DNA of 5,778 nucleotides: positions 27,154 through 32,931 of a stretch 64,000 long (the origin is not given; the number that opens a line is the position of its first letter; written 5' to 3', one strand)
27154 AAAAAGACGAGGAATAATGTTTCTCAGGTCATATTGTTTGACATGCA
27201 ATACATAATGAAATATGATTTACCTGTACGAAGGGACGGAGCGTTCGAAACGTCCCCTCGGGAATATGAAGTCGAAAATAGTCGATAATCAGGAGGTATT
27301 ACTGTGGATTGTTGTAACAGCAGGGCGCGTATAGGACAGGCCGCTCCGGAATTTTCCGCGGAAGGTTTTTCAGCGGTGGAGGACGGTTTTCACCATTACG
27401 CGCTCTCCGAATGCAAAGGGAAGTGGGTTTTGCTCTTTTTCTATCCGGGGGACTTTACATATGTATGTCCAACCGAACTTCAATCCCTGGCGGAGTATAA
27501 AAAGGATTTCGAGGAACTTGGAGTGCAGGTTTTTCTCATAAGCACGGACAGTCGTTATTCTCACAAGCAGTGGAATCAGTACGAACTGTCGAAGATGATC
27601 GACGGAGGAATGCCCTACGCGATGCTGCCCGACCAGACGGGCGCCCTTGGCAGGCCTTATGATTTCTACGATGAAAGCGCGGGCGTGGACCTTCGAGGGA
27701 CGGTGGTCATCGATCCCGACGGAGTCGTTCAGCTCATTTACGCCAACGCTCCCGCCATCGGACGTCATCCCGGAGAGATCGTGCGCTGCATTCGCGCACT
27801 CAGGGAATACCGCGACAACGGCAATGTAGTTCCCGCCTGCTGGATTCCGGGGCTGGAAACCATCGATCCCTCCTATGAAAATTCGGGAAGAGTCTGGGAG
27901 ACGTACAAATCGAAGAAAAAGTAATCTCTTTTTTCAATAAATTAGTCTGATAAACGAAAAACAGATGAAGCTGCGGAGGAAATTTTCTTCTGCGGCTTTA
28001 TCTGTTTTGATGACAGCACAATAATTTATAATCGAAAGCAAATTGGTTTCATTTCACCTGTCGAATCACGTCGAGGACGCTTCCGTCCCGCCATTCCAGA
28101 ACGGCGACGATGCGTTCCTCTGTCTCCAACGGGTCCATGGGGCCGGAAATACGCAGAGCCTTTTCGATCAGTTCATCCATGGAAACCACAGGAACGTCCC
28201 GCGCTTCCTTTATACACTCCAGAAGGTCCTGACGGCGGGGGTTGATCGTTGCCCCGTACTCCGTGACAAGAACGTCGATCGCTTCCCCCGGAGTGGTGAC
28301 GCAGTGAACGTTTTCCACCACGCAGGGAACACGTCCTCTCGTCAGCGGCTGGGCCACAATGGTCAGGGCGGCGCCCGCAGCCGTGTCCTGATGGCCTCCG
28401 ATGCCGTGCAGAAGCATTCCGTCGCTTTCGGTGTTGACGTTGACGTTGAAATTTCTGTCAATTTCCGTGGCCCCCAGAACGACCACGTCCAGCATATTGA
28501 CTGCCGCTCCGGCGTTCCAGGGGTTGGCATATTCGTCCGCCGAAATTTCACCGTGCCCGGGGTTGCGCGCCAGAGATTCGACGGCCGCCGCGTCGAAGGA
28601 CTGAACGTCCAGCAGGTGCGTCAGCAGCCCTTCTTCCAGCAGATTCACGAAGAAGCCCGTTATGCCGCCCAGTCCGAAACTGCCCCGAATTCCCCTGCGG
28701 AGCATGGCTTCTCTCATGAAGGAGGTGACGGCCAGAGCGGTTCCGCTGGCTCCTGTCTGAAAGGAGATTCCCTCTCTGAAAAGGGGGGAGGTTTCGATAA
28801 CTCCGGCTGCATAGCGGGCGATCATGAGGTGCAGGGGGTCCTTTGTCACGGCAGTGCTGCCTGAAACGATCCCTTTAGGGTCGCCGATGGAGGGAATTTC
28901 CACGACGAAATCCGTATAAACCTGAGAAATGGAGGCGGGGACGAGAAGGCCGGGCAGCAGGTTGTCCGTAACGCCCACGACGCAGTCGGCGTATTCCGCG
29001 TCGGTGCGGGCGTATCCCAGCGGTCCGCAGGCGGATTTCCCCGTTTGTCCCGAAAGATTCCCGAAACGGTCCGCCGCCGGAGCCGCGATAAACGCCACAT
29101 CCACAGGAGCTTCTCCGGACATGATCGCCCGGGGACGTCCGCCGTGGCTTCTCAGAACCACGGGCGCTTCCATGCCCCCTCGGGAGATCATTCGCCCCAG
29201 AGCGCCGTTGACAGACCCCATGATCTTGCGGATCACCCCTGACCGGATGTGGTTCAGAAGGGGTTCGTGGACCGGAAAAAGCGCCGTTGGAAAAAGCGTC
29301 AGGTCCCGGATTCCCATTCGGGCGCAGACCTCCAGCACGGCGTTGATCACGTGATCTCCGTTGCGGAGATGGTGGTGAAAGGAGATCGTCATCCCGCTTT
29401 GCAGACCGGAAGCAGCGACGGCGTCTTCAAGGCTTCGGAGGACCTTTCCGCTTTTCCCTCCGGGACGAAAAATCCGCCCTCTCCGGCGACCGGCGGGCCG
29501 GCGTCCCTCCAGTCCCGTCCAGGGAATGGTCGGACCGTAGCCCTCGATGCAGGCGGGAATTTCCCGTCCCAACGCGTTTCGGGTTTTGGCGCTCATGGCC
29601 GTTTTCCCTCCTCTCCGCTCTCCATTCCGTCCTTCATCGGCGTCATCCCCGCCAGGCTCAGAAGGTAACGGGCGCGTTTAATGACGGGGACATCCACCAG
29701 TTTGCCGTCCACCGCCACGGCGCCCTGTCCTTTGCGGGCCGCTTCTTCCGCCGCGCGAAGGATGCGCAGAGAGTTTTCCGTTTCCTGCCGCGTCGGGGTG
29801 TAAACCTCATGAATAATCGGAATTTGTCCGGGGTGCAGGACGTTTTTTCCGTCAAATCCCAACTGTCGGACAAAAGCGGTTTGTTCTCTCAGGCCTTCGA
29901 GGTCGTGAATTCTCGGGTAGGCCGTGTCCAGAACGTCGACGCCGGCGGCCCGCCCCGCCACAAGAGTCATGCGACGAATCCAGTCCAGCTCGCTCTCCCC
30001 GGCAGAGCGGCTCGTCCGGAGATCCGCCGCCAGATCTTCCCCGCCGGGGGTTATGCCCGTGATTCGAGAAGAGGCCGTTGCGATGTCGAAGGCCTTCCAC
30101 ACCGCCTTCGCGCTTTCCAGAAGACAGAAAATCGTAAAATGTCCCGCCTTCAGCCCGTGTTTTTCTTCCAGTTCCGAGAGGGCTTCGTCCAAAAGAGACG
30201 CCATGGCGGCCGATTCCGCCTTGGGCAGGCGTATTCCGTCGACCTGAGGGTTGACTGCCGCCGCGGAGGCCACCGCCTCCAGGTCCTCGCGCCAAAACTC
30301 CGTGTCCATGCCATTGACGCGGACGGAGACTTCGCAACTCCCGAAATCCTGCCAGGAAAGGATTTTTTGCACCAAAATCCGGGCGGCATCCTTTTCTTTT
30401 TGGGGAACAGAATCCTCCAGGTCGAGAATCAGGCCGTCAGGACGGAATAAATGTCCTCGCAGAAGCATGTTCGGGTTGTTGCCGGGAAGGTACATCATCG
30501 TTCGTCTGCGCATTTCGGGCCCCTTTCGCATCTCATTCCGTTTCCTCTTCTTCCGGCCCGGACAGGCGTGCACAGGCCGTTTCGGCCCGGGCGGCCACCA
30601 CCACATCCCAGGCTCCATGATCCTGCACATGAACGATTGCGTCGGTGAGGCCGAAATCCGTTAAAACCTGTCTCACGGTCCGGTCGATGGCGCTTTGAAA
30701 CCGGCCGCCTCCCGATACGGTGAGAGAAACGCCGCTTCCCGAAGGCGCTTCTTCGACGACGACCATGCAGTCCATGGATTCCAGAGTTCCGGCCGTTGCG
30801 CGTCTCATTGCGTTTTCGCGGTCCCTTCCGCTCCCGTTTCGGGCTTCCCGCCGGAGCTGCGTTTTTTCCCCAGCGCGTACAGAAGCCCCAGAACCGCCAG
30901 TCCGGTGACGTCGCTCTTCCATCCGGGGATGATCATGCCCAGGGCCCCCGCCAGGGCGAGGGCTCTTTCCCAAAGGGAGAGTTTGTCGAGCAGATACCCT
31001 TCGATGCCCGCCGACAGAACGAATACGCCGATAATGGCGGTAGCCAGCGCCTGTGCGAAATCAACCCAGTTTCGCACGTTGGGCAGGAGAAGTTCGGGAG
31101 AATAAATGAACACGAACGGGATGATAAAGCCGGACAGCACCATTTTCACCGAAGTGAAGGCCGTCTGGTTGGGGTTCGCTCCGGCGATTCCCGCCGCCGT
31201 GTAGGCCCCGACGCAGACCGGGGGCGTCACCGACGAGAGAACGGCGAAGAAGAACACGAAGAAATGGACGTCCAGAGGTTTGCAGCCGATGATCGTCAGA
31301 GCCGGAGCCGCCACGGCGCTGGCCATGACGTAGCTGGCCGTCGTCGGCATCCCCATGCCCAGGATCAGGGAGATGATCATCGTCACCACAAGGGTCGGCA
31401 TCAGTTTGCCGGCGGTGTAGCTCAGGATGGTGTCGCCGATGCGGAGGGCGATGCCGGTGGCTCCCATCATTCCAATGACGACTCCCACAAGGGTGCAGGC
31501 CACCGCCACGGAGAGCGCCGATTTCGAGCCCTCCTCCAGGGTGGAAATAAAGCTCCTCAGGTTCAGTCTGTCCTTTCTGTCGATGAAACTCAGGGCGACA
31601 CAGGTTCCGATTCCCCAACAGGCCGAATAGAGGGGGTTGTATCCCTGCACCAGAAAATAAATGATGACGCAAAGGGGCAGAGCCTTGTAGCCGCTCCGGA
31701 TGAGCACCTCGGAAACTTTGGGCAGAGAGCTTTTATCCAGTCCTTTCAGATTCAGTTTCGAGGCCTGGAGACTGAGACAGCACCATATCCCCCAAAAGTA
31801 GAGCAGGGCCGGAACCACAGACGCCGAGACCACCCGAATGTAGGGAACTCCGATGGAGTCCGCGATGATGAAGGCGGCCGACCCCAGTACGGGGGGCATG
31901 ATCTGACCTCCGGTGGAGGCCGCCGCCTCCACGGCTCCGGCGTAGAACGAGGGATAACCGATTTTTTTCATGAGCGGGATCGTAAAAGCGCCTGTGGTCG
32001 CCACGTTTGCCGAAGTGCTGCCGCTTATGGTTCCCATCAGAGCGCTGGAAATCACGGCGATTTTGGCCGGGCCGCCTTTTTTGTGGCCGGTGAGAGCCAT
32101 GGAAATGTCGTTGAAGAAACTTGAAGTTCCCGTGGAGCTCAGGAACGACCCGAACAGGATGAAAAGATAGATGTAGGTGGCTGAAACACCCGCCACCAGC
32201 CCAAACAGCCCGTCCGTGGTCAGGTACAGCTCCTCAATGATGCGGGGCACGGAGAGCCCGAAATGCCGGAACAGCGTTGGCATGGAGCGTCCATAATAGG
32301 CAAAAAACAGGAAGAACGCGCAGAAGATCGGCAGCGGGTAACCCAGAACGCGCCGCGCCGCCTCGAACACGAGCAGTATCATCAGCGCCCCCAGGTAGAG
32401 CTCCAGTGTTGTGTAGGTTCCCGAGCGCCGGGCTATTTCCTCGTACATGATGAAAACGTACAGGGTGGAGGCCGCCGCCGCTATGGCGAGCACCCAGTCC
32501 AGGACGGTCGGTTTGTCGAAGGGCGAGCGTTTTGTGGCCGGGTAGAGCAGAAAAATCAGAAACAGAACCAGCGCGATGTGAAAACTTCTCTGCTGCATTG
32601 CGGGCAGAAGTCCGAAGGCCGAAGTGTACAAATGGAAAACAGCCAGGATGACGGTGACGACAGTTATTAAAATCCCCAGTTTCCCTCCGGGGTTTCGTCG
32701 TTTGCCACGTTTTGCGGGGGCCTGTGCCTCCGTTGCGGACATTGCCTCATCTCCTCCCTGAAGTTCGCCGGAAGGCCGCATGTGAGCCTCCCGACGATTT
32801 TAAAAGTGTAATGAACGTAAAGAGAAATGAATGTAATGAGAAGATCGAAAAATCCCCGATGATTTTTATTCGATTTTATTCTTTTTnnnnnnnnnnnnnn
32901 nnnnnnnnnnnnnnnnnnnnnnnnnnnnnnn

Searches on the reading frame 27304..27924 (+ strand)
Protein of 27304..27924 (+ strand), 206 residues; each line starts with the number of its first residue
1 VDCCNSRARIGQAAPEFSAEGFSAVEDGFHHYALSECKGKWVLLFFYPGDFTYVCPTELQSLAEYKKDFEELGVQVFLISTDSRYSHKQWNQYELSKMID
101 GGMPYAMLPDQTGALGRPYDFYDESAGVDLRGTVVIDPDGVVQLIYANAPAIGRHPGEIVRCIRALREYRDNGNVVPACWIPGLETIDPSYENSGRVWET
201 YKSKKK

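Call 80: search_protein_families(library=pfam, proteins=[window:27304-27924:+], max_evalue=0.00001)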
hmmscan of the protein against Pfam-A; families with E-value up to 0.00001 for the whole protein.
window:27304-27924:+ (206 aa): 2 families
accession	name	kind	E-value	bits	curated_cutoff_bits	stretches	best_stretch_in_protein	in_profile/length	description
PF00578.27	AhpC-TSA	-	1.7e-32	112.4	26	1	10-144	1-123/124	AhpC/TSA family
PF08534.16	Redoxin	-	1.2e-15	58.1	26.6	1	11-143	3-129/148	Redoxin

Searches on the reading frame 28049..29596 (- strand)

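Call 63: search_protein_families(library=pfam, proteins=[window:28049-29596:-], max_evalue=0.00001)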
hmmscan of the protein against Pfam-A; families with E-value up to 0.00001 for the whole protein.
window:28049-29596:- (515 aa): 1 family
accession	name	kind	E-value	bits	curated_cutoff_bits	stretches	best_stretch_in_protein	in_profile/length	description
PF04223.18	CitF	-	7.9e-172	572.9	27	1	51-514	3-466/466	Citrate lyase, alpha subunit (CitF)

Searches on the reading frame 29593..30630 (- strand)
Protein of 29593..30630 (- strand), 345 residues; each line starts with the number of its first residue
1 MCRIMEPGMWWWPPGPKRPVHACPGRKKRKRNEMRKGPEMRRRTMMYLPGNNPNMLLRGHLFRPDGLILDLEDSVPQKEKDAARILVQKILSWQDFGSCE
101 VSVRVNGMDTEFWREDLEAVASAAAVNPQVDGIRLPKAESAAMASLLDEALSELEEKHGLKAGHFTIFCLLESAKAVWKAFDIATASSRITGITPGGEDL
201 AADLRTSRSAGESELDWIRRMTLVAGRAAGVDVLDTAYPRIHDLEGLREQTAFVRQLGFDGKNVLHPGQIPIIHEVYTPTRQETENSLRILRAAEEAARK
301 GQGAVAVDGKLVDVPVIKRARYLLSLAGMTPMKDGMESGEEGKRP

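Call 63: search_protein_families(library=pfam, proteins=[window:29593-30630:-], max_evalue=0.00001)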
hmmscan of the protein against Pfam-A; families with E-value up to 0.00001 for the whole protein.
window:29593-30630:- (345 aa): 2 families
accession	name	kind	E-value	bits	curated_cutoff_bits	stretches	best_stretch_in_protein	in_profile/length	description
PF03328.21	HpcH_HpaI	-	1.8e-52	178.2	25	1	43-267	1-221/221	HpcH/HpaI aldolase/citrate lyase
PF15617.12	C-C_Bond_Lyase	-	1.7e-10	41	28.4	1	243-302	234-293/320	C-C_Bond_Lyase of the TIM-Barrel fold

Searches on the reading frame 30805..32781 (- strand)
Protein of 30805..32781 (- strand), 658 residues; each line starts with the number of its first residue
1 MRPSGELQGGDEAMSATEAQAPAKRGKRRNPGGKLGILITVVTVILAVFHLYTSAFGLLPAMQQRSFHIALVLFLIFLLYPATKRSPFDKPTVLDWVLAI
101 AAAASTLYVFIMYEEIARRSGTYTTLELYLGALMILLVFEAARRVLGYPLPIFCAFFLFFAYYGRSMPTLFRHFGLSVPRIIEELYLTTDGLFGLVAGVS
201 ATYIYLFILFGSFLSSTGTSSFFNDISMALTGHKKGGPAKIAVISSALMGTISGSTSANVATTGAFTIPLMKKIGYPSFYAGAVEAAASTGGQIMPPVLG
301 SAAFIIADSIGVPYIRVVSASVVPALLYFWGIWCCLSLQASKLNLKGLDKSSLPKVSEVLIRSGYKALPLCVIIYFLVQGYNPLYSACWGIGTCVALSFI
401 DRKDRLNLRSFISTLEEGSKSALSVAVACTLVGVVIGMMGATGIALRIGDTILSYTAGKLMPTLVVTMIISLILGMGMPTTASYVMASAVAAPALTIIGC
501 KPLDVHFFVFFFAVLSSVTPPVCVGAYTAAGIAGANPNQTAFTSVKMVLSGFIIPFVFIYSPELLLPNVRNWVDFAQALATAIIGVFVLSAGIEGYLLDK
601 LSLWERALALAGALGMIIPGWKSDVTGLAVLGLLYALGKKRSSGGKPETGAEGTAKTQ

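Call 63: search_protein_families(library=pfam, proteins=[window:30805-32781:-], max_evalue=0.00001)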
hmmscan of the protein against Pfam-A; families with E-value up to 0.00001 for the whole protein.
window:30805-32781:- (658 aa): 1 family
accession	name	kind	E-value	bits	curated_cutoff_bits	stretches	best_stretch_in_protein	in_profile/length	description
PF06808.19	DctM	-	1.9e-86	290.9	23.8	1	133-566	1-406/413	Tripartite ATP-independent periplasmic transporter, DctM component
